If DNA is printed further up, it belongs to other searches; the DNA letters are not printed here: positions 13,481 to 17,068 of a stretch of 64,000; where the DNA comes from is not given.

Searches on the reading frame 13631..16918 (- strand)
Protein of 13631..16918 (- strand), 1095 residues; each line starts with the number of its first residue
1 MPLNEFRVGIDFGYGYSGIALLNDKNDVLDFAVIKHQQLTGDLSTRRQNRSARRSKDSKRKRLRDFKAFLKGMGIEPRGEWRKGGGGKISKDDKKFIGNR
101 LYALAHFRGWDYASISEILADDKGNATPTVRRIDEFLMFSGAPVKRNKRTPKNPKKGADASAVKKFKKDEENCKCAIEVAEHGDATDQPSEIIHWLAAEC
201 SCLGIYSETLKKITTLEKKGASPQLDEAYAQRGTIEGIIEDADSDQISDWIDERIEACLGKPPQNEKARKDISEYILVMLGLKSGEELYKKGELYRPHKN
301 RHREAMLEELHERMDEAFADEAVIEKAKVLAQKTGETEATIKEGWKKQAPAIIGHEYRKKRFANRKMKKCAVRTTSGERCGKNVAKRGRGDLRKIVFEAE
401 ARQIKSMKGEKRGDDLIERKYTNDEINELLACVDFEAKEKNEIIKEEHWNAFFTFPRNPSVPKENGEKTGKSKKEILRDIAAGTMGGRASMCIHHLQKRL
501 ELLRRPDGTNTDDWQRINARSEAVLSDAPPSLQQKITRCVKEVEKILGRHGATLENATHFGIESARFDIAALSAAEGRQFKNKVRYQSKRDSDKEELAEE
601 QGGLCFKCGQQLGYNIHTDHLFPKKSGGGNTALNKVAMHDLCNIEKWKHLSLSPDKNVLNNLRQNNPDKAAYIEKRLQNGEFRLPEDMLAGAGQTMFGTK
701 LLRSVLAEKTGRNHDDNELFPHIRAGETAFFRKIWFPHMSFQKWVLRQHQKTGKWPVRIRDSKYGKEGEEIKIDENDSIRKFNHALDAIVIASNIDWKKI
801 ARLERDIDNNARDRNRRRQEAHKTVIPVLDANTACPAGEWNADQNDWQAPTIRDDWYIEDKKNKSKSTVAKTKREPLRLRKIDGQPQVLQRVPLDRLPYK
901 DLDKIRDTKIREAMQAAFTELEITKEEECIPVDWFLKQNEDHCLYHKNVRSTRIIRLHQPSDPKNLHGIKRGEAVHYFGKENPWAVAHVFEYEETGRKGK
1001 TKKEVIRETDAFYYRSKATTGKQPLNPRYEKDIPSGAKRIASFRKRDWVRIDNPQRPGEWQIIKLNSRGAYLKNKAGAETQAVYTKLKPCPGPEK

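Call 6: search_protein_families(library=pfam, proteins=[window:13631-16918:-])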
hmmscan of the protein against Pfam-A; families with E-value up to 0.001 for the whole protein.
window:13631-16918:- (1095 aa): 1 family
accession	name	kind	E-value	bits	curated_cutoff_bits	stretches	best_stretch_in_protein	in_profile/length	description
PF14239.11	RRXRR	-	3.1e-09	37.4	25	1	4-64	50-111/174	RRXRR protein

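Call 9: search_protein_families(library=ncbifam, proteins=[window:13631-16918:-], max_evalue=0.01)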
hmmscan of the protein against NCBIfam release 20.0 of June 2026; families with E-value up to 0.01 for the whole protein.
window:13631-16918:- (1095 aa): 2 families
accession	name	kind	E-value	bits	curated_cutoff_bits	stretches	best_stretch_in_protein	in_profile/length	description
NF049971.1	CRISPR_Cas9d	exception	2.3e-35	122.5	375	3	301-647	211-594/986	type II CRISPR RNA-guided endonuclease Cas9d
NF040563.1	guided_IscB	equivalog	4.3e-15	55.6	175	2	526-649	122-238/314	RNA-guided endonuclease IscB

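Call 12: search_solved_structures(query=window:13631-16918:-, max_evalue=0.01)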
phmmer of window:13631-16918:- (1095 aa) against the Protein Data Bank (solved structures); distinct sequences matched with E-value up to 0.01: 5.
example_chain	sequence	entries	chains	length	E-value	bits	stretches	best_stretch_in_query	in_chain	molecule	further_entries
9lgi_A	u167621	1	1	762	5.1e-24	87.4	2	5-121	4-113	HNH nuclease domain-containing protein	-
8zq9_B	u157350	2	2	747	2.1e-17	65.5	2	530-650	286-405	a protein | HNH nuclease domain-containing protein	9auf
8w2z_A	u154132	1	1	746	2.4e-17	65.3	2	530-650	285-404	HNH nuclease domain-containing protein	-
8w2s_A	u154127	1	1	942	6.2e-17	63.9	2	530-650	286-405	HNH nuclease domain-containing protein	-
8zdr_C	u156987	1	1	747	4.7e-15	57.7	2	530-650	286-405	a protein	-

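Call 14: find_homologous_proteins(query=window:13631-16918:-, max_evalue=1e-10)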
Query window:13631-16918:- (1095 aa): 8 proteins with E <= 1e-10 among 8000 candidates.
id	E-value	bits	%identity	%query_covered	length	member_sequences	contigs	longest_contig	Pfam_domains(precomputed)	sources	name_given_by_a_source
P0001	0.0e+0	2416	96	100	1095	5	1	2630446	PF14239.12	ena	-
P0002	1.7e-172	594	39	68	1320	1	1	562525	PF14239.12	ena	-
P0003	8.3e-169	582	38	68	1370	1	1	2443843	PF14239.12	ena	-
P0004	1.1e-165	571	37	69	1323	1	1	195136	PF14239.12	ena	-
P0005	5.9e-163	562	38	70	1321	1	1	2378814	PF14239.12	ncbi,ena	-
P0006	4.5e-162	559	38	68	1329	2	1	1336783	PF14239.12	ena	-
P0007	5.5e-154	533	37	70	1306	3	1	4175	PF14239.12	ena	-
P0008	5.3e-112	394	34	68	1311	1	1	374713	PF14279.13,PF14239.12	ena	-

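Call 15: find_encoding_contigs(protein=P0001, flank=10000, max_places=4)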
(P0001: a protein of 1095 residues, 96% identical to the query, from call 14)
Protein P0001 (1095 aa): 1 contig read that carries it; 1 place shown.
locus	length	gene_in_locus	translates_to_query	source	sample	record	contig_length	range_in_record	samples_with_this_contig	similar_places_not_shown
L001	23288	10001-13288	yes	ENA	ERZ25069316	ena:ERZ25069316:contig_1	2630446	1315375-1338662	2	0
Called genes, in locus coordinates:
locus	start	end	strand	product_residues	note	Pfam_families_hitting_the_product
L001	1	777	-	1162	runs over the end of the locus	PF02463:SMC_N, PF13175:AAA_15, PF06470:SMC_hinge (faint), PF13304:AAA_21 (weak)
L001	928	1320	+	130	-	PF14489:QueF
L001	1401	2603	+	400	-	-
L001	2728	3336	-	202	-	PF13505:OMP_b-brl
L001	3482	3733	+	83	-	PF01381:HTH_3, PF13560:HTH_31 (weak)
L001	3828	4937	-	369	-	PF18152:DAHP_snth_FXD, PF00793:DAHP_synth_1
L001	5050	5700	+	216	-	PF13650:Asp_protease_2, PF13975:gag-asp_proteas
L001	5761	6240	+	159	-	-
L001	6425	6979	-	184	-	PF01923:Cob_adeno_trans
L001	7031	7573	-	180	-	PF20221:DUF6580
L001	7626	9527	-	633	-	PF07715:Plug, PF00593:TonB_dep_Rec_b-barrel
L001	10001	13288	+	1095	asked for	PF14239:RRXRR (weak)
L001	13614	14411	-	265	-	PF00027:cNMP_binding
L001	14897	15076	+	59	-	-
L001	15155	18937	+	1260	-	PF13116:YhdP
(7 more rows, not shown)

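Call 16: find_encoding_contigs(protein=P0002, flank=10000, max_places=3)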
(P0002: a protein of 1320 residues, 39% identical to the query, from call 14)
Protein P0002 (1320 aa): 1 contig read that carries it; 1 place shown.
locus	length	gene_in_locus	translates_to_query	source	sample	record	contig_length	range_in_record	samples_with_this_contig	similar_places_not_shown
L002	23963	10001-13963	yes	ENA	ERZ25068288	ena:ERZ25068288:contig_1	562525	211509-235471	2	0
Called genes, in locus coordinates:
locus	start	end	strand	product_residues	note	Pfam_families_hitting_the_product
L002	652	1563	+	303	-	PF12784:PDDEXK_2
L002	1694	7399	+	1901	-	PF21069:Csx12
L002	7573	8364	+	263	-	PF01170:UPF0020 (faint), PF01555:N6_N4_Mtase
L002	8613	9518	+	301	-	PF12784:PDDEXK_2, PF27070:HTH_Rpn_C (weak)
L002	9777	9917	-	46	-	-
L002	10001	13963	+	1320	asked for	PF14239:RRXRR (faint)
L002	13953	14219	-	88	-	-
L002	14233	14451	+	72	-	PF13560:HTH_31, PF12844:HTH_19, PF13443:HTH_26 (weak), PF01381:HTH_3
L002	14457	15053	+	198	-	PF11407:RestrictionMunI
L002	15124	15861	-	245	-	PF05063:MT-A70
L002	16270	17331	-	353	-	PF12796:Ank_2, PF12796:Ank_2, PF13637:Ank_4, PF00023:Ank, PF12796:Ank_2, PF13637:Ank_4, PF13857:Ank_5, PF00023:Ank, +3 more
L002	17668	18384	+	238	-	PF00805:Pentapeptide (weak), PF13576:Pentapeptide_3 (faint), PF13599:Pentapeptide_4, PF00805:Pentapeptide (weak)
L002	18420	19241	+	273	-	PF13599:Pentapeptide_4 (weak), PF00805:Pentapeptide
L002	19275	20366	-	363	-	PF01678:DAP_epimerase (weak)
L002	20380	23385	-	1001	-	-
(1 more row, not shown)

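Call 17: find_encoding_contigs(protein=P0003, flank=10000, max_places=3)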
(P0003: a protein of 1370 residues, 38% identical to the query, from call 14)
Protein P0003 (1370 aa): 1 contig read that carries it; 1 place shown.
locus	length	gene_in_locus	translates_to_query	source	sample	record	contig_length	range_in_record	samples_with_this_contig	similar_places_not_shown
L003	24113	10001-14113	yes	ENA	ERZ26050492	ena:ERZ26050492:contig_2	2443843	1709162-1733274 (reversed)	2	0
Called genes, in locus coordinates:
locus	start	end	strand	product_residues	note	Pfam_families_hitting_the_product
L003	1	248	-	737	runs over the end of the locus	PF13328:HD_4, PF01966:HD, PF04607:RelA_SpoT, PF02824:TGS, PF28438:RelA_RIS, PF13291:ACT_4 (weak)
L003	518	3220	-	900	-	PF00082:Peptidase_S8, PF02985:HEAT (faint), PF13646:HEAT_2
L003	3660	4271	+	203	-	PF00551:Formyl_trans_N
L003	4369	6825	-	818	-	PF13588:HSDR_N_2, PF02384:N6_Mtase, PF01170:UPF0020, PF07669:Eco57I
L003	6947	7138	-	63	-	-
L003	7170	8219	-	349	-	PF04754:Transposase_31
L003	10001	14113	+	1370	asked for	PF14239:RRXRR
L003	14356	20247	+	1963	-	PF21069:Csx12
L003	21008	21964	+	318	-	PF01867:Cas_Cas1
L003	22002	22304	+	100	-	PF09827:CRISPR_Cas2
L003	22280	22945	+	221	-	PF01930:Cas_Cas4, PF12705:PDDEXK_1 (weak)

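Call 22: find_encoding_contigs(protein=P0005, flank=10000, max_places=3)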
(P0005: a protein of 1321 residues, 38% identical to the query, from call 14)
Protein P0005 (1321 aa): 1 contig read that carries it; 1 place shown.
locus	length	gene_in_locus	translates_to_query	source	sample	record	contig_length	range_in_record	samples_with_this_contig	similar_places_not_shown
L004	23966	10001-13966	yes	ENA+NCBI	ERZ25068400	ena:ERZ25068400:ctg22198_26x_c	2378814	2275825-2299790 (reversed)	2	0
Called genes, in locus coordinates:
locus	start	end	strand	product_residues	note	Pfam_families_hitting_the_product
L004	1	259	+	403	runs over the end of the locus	PF11104:PilM_2 (faint), PF14450:FtsA, PF02491:SHS2_FTSA, PF06723:MreB_Mbl, PF06277:EutA (weak), PF14450:FtsA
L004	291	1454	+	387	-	PF00091:Tubulin, PF12327:FtsZ_C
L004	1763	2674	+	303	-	PF03331:LpxC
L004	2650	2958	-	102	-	PF05258:DciA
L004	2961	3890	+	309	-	PF01551:Peptidase_M23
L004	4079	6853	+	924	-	PF07517:SecA_DEAD, PF01043:SecA_PP_bind, PF21090:P-loop_SecA, PF07516:SecA_SW, PF02810:SEC-C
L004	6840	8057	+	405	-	PF01960:ArgJ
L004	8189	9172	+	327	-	PF00293:NUDIX, PF14815:NUDIX_4, PF02581:TMP-TENI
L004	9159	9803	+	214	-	PF02384:N6_Mtase (faint)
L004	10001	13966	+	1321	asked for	PF14239:RRXRR (weak)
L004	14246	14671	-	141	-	PF01850:PIN (weak)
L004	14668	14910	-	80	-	PF02604:PhdYeFM_antitox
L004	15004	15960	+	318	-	PF01867:Cas_Cas1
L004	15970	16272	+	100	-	PF09827:CRISPR_Cas2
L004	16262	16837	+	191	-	PF01930:Cas_Cas4, PF12705:PDDEXK_1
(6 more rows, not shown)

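Call 23: find_encoding_contigs(protein=P0006, flank=10000, max_places=3)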
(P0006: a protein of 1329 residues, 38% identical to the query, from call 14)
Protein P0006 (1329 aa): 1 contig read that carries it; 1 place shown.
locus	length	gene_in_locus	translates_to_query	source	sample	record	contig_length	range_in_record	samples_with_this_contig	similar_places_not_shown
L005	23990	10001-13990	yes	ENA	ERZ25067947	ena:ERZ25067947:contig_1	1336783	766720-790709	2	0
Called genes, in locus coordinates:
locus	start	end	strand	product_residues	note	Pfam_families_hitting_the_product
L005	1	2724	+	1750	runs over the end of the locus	-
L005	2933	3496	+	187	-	PF01930:Cas_Cas4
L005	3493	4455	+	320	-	PF01867:Cas_Cas1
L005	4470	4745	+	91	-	PF09827:CRISPR_Cas2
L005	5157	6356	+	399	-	PF01555:N6_N4_Mtase, PF01844:HNH, PF14279:HNH_5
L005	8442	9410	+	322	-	PF04754:Transposase_31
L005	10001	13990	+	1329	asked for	PF14239:RRXRR (weak)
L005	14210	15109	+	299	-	PF01867:Cas_Cas1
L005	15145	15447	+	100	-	PF09827:CRISPR_Cas2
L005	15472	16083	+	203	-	PF01930:Cas_Cas4, PF12705:PDDEXK_1 (weak)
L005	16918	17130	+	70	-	-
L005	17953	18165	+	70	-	-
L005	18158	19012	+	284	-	-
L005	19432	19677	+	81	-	-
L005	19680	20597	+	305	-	-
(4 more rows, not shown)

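Call 29: find_related_loci(query=window:13631-16918:-, collection=genome_contigs, flank=6000)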
Query window:13631-16918:- (1095 aa) in genome_contigs; peptide patterns used: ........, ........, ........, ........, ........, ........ (x = any residue, [..] = any of these).
47 stretches matched a pattern, but none encodes a relative of the query by tblastn (E <= 1e-3).

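Call 31: find_related_loci(query=A1, collection=genome_contigs, flank=6000)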
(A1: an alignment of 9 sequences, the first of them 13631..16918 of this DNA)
Query A1 (1095 aa) in genome_contigs; peptide patterns used: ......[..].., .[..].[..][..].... (x = any residue, [..] = any of these).
85 stretches matched a pattern; 1 encode a relative of the query (tblastn E <= 1e-3); 1 distinct loci.
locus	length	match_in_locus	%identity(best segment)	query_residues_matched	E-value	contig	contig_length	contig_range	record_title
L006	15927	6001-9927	38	6-1087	4e-133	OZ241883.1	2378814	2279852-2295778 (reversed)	MAG: Candidatus Oxydemutator sp. isolate ab8917f1-825d-4d05-ac93-14152a76d45d genome assembly, chromosome: 1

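Call 33: find_related_loci(query=A1, collection=metagenome_contigs, flank=6000)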
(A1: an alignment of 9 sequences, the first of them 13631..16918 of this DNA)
Query A1 (1095 aa) in metagenome_contigs; peptide patterns used: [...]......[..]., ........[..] (x = any residue, [..] = any of these).
65 stretches matched a pattern, but none encodes a relative of the query by tblastn (E <= 1e-3).

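Call 34: find_encoding_contigs(protein=P0004, flank=10000, max_places=2)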
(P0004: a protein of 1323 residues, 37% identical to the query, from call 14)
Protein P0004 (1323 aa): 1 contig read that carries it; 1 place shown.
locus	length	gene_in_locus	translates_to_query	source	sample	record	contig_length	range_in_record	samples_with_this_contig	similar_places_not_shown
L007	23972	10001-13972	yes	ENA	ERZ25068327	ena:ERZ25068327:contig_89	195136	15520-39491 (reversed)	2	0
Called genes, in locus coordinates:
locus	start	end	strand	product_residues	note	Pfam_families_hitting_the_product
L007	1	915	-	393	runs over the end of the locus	-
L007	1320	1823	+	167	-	PF13365:Trypsin_2 (weak)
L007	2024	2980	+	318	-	PF01867:Cas_Cas1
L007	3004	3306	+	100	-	PF09827:CRISPR_Cas2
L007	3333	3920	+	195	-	PF01930:Cas_Cas4, PF12705:PDDEXK_1 (weak)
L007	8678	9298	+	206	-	PF12762:DDE_Tnp_IS1595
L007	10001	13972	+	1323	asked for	PF14239:RRXRR (weak)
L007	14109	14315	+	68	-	-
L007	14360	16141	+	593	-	PF00351:Biopterin_H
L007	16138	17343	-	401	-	-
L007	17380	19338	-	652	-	PF00501:AMP-binding, PF13193:AMP-binding_C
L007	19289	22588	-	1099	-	-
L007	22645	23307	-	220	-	-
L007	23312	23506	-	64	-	-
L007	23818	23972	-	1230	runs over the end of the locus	PF20473:MmeI_Mtase, PF07669:Eco57I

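Call 35: find_encoding_contigs(protein=P0008, flank=10000, max_places=2)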
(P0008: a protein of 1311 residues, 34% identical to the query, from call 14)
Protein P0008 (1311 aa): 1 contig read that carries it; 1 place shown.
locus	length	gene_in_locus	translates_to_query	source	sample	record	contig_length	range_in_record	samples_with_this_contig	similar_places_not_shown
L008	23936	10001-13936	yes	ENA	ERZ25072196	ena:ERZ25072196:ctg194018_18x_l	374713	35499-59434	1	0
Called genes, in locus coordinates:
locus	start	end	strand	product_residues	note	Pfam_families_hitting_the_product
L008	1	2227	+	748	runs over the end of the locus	PF05226:CHASE2, PF00211:Guanylate_cyc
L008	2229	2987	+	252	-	PF23023:Anti-Pycsar_Apyc1 (weak), PF12706:Lactamase_B_2, PF02112:PDEase_II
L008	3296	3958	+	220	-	PF01936:NYN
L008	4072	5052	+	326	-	PF14338:Mrr_N, PF04471:Mrr_cat, PF22722:NA-iREase1 (faint)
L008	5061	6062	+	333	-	-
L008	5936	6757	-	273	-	PF10108:DNA_pol_B_exo2, PF13482:RNase_H_2 (weak)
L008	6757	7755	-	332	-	PF00291:PALP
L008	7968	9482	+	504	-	PF03853:YjeF_N, PF01256:Carb_kinase, PF08543:Phos_pyr_kin (faint)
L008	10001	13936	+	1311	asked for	PF14239:RRXRR, PF14279:HNH_5 (faint)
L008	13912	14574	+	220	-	-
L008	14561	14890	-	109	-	-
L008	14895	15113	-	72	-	-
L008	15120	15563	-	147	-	-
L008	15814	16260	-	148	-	PF01936:NYN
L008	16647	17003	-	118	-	-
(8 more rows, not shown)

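Call 36: find_encoding_contigs(protein=P0007, flank=10000, max_places=2)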
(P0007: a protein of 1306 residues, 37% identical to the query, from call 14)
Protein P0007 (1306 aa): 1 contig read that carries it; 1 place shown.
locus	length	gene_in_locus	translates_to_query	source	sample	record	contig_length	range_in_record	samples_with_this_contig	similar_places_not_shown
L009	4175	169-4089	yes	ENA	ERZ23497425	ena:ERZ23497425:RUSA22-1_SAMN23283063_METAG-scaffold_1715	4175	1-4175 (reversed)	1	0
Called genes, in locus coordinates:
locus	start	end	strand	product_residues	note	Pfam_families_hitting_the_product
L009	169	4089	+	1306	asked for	PF14239:RRXRR (weak)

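Call 48: search_solved_structures(query=P0005, max_evalue=0.01)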
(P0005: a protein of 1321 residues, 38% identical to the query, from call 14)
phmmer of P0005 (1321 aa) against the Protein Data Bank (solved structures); distinct sequences matched with E-value up to 0.01: 7.
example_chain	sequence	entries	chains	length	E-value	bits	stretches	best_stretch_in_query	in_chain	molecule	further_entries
8zq9_B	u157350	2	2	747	1.3e-21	79.5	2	356-783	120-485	a protein | HNH nuclease domain-containing protein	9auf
8w2z_A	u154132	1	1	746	1.6e-21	79.2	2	356-783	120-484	HNH nuclease domain-containing protein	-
9lgi_A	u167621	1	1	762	2e-21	78.9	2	396-783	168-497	HNH nuclease domain-containing protein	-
8w2s_A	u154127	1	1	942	1.7e-20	75.8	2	356-783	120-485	HNH nuclease domain-containing protein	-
9k32_A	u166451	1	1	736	1.6e-19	72.5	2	389-783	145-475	HNH nuclease domain-containing protein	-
8zdr_C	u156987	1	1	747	2.9e-19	71.7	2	356-783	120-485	a protein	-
6me0_C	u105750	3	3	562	0.0044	18.1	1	628-703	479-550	Maturase reverse transcriptase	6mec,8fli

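Call 49: search_protein_families(library=ncbifam, proteins=[P0005, P0003, P0008], max_evalue=0.001)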
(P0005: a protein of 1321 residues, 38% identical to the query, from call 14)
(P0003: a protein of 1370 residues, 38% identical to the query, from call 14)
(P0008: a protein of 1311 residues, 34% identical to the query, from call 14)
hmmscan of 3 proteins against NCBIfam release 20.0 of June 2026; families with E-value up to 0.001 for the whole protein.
P0005 (1321 aa): 2 families
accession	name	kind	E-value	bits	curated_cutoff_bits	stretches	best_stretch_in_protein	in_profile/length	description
NF049971.1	CRISPR_Cas9d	exception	7.1e-33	114.3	375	3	385-702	262-596/986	type II CRISPR RNA-guided endonuclease Cas9d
NF040563.1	guided_IscB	equivalog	1.3e-16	60.6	175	2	573-704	124-240/314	RNA-guided endonuclease IscB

P0003 (1370 aa): 2 families
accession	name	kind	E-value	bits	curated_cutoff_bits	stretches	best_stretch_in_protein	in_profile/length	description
NF049971.1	CRISPR_Cas9d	exception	1.2e-28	100.3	375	3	384-705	248-595/986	type II CRISPR RNA-guided endonuclease Cas9d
NF040563.1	guided_IscB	equivalog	2.8e-18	66.1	175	2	573-720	110-255/314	RNA-guided endonuclease IscB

P0008 (1311 aa): 3 families
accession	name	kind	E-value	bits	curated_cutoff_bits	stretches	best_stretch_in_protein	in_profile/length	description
NF049971.1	CRISPR_Cas9d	exception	1.2e-21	77.2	375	3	32-108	2-77/986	type II CRISPR RNA-guided endonuclease Cas9d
NF040563.1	guided_IscB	equivalog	1.7e-18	66.8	175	2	504-672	83-243/314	RNA-guided endonuclease IscB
TIGR01865.2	cas_Csn1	equivalog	2.2e-11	42.8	100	1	32-115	2-84/1070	type II CRISPR RNA-guided endonuclease Cas9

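Call 51: find_homologous_proteins(query=A1, max_evalue=1e-15)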
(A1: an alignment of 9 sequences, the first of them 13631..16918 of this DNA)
Query A1 (9 sequences) (1095 aa, profile of the alignment): 8 proteins with E <= 1e-15 among 8000 candidates.
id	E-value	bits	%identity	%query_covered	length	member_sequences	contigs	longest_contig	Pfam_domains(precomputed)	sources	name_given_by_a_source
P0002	0.0e+0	2056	39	68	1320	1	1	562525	PF14239.12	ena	-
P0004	0.0e+0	2029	37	69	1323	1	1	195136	PF14239.12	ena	-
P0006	0.0e+0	2028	38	68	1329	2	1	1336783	PF14239.12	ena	-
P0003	0.0e+0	2004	38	68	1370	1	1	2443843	PF14239.12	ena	-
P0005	0.0e+0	1963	38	70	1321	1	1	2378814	PF14239.12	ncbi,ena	-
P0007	0.0e+0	1745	37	70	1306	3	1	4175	PF14239.12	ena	-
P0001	0.0e+0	1502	96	100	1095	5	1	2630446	PF14239.12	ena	-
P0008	0.0e+0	1362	34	68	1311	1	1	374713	PF14279.13,PF14239.12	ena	-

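Call 52: list_cluster_members(proteins=[P0001, window:13634-16918:-])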
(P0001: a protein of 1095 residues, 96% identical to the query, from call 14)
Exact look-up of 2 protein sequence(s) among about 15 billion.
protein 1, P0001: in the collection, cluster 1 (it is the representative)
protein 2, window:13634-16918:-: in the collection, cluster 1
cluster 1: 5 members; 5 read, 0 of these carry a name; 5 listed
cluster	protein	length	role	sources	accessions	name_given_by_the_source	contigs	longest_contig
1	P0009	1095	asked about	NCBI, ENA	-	-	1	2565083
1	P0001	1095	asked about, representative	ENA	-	-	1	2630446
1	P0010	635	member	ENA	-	-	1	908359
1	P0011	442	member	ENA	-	-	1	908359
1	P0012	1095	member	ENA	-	-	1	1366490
